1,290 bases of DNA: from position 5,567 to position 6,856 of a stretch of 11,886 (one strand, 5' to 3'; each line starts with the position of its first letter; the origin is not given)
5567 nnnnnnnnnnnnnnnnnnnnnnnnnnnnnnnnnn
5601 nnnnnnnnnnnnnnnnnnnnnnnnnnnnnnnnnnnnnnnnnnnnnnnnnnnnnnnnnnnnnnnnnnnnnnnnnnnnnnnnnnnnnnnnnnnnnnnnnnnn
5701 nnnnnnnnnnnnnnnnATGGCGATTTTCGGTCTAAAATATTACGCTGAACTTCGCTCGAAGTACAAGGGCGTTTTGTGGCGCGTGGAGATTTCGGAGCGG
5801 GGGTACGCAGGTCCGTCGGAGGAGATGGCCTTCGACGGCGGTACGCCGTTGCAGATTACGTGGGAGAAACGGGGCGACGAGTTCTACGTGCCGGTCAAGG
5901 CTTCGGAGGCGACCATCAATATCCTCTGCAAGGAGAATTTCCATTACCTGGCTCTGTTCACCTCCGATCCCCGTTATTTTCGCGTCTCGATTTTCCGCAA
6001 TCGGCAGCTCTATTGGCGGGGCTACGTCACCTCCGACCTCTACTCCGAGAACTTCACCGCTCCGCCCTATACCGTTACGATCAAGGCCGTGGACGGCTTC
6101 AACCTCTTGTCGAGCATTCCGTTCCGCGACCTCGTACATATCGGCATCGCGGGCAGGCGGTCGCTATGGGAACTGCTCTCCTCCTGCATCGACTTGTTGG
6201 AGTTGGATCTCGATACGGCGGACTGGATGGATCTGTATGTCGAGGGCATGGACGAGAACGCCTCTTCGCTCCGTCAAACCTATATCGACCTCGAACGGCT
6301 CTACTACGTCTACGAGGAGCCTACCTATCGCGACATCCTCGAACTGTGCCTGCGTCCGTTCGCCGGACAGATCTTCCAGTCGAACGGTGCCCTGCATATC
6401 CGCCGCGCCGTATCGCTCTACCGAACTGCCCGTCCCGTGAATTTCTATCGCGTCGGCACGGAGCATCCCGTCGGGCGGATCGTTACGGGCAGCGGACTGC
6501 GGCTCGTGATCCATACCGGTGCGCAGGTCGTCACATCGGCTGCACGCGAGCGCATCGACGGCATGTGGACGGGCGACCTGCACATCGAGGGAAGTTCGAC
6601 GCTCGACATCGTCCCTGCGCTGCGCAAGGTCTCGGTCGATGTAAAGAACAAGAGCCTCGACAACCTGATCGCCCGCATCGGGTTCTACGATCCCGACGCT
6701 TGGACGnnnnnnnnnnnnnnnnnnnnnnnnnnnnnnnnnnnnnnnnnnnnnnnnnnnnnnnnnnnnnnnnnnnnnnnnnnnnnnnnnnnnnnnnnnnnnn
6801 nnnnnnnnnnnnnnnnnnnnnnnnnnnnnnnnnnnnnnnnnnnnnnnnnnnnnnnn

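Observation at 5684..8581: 954-aa protein of unknown function opening the late block, with ambiguous start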

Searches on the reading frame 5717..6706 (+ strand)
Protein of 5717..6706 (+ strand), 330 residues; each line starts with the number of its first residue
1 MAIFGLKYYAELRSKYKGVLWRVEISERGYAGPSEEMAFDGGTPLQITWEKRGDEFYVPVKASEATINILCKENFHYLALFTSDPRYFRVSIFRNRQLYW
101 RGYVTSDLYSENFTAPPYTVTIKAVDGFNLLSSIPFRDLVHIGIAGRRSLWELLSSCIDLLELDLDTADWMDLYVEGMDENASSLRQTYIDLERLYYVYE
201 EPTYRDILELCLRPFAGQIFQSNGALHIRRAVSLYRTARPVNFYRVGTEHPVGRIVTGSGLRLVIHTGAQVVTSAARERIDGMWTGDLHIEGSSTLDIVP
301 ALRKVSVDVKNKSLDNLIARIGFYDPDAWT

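Call 36: search_solved_structures(query=A2, max_evalue=10, show_alignments=3)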
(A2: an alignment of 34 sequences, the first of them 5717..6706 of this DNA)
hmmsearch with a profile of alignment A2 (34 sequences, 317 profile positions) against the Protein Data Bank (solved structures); distinct sequences matched with E-value up to 10: 0.

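Call 42: predict_structure(alignment_id=A2)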
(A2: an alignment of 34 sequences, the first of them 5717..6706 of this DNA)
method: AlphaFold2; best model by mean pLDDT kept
length: 330 residues; sequences in the alignment: 34
mean_pLDDT: 77.5   pTM: 0.71
mean pLDDT of the five models: 77.5, 76.6, 76.5, 76.0, 75.5
residues with pLDDT >= 90: 120; 70-90: 108; 50-70: 57; < 50: 45
segments of 3 or more residues with pLDDT < 50: 247-253, 256-261, 273-276, 285-301, 305-312
pLDDT, mean of each block of 10 residues (from residue 1): 90 80 95 94 85 74 92 87 91 88 83 82 92 89 86 94 89 85 91 89 94 92 89 71 54 46 63 51 47 40 46 51 56
secondary structure, 60 per line:
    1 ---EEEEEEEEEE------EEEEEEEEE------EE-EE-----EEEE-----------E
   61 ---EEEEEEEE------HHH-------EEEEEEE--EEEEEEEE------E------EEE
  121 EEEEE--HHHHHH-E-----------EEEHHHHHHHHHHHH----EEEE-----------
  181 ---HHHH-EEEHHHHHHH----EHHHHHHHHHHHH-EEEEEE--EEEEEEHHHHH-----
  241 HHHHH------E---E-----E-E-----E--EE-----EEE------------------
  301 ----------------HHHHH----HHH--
elements in order: E4-13 E20-28 E45-48 E64-71 E88-94 E97-104 E118-125 H128-133 E147-149 H150-161 E166-169 H184-187 E189-191 H192-198 H204-215 E217-222 E225-230 H231-235 H241-245 E280-282 H317-321
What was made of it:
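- On gp27 / Mu gp44-like baseplate hub superfamily (includes siphovirus Tal N-domains and VgrG): Confident AF2 model of residues 1-240 (call 42).
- The N-terminal model is confident (pLDDT about 88 for residues 1-240, pTM 0.71, call 42).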

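Call 59: search_protein_families(library=pfam, alignment_id=A2, max_evalue=1)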
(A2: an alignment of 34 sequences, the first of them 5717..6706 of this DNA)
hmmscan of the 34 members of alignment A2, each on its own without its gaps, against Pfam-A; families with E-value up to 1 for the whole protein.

A. member 1, window:5717-6706:+ (330 aa): 0 families

B. families by the number of members that match (of 34 scanned): 9 families
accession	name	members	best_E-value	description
PF10866.13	DUF2704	1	0.0023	Protein of unknown function (DUF2704)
PF00799.26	Gemini_AL1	1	0.0085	Geminivirus Rep catalytic domain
PF09520.16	RE_TdeIII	1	0.026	Type II restriction endonuclease, TdeIII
PF12339.13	DNAJ_related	1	0.036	DNA-J related protein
PF05946.17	TcpA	1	0.054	Toxin-coregulated pilus subunit TcpA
PF03520.19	KCNQ_channel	1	0.061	KCNQ voltage-gated potassium channel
PF06220.18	zf-U1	1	0.085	U1 zinc finger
PF20408.4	Abhydrolase_11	1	0.14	Alpha/beta hydrolase domain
PF02358.22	Trehalose_PPase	1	0.21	Trehalose-phosphatase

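Call 60: search_protein_families(library=phrogs, alignment_id=A2, max_evalue=0.001)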
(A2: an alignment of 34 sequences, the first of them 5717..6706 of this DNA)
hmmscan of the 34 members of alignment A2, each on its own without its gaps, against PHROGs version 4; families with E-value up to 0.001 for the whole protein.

A. member 1, window:5717-6706:+ (330 aa): 3 families
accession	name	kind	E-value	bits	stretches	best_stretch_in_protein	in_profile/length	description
phrog_30639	-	unknown function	9.4e-21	74.9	1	7-241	6-234/815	-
phrog_23570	-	head and packaging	2.6e-11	43.5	1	6-139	5-138/905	virion structural protein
phrog_33803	-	unknown function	4.4e-07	29.5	1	4-246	121-373/762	-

B. families by the number of members that match (of 34 scanned): 3 families
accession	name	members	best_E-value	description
phrog_30639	-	33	4.1e-24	-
phrog_33803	-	32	2.2e-40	-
phrog_23570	-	30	1.9e-26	virion structural protein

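Call 62: fold_search(model_id=the predicted structure, library=pdb)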
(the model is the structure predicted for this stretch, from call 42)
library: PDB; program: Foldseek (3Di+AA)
matches with E <= 10: 648; with E <= 0.001: 24
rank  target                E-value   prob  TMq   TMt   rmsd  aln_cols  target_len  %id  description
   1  3cdd_D                1.8e-06  1.00  0.34  0.34   6.4       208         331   12  Crystal structure of prophage MuSo2, 43 kDa tail protein from Shewanella oneidensis (released 2008-03-11)
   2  7aef_q                3.3e-06  1.00  0.32  0.20   5.6       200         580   12  Cryo-EM structure of an extracellular contractile injection system in marine bacterium Algoriphagus machipongonensis,  (released 2022-02-23)
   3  3cdd_E                3.9e-06  1.00  0.31  0.32   7.1       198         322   11  Crystal structure of prophage MuSo2, 43 kDa tail protein from Shewanella oneidensis (released 2008-03-11)
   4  3cdd_F                1.1e-05  1.00  0.36  0.36   7.5       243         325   12  Crystal structure of prophage MuSo2, 43 kDa tail protein from Shewanella oneidensis (released 2008-03-11)
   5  8v3w_H                2.4e-05  1.00  0.28  0.18   8.7       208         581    9  CryoEM Structure of Diffocin - precontracted - Baseplate - focused refinement on triplex region (released 2024-08-28)
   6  3cdd_A                2.8e-05  1.00  0.32  0.32   6.7       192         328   11  Crystal structure of prophage MuSo2, 43 kDa tail protein from Shewanella oneidensis (released 2008-03-11)
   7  3cdd_B                2.9e-05  1.00  0.33  0.33   6.1       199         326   13  Crystal structure of prophage MuSo2, 43 kDa tail protein from Shewanella oneidensis (released 2008-03-11)
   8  1wru                  3.1e-05  1.00  0.37  0.37   5.4       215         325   16  Structure of central hub elucidated by X-ray analysis of gene product 44; baseplate component of bacteriophage Mu (released 2005-09-20)
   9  9cuy_X                3.1e-05  1.00  0.33  0.35  10.8       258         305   13  Bacteriophage PhiTE extended baseplate (released 2025-04-16)
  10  7b5h_AJ               3.9e-05  1.00  0.30  0.19   6.3       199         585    9  Cryo-EM structure of the contractile injection system base plate from Anabaena PCC7120 (released 2022-02-23)
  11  3cdd_C                3.9e-05  1.00  0.33  0.33   6.5       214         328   10  Crystal structure of prophage MuSo2, 43 kDa tail protein from Shewanella oneidensis (released 2008-03-11)
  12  9j1k_L                5.3e-05  1.00  0.30  0.27   9.3       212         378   11  Tip region of monocin (released 2025-01-08)
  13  9ndy_E                5.6e-05  1.00  0.37  0.39   4.8       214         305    7  Composite baseplate asymmetric unit of JohannRWettstein (Bas63) (released 2025-11-19)
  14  7q5p_A                6.7e-05  1.00  0.30  0.17   6.2       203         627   12  Structure of VgrG1 from Pseudomonas protegens. (released 2021-12-15)
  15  9eug_E                1.8e-04  1.00  0.34  0.20  10.6       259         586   12  Cryo-EM structure of Staphylococcus aureus bacteriophage phi812 baseplate in the pre-contraction state - core, wedge m (released 2025-04-09)
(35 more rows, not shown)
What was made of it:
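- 5717..6451 (+): Residues 1-245: conserved hub domain with the gp27 / Mu gp44 / Tal-like fold, a beta-barrel followed by an alpha/beta domain. All 24 Foldseek hits with E <= 1e-3 are hub proteins (call 62).
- On Distal tail protein (Dit): The TP901-1 baseplate chain has E 0.16 (call 62).
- An independent Foldseek search gave 24 hits with E <= 1e-3, all of the same kind (call 62).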
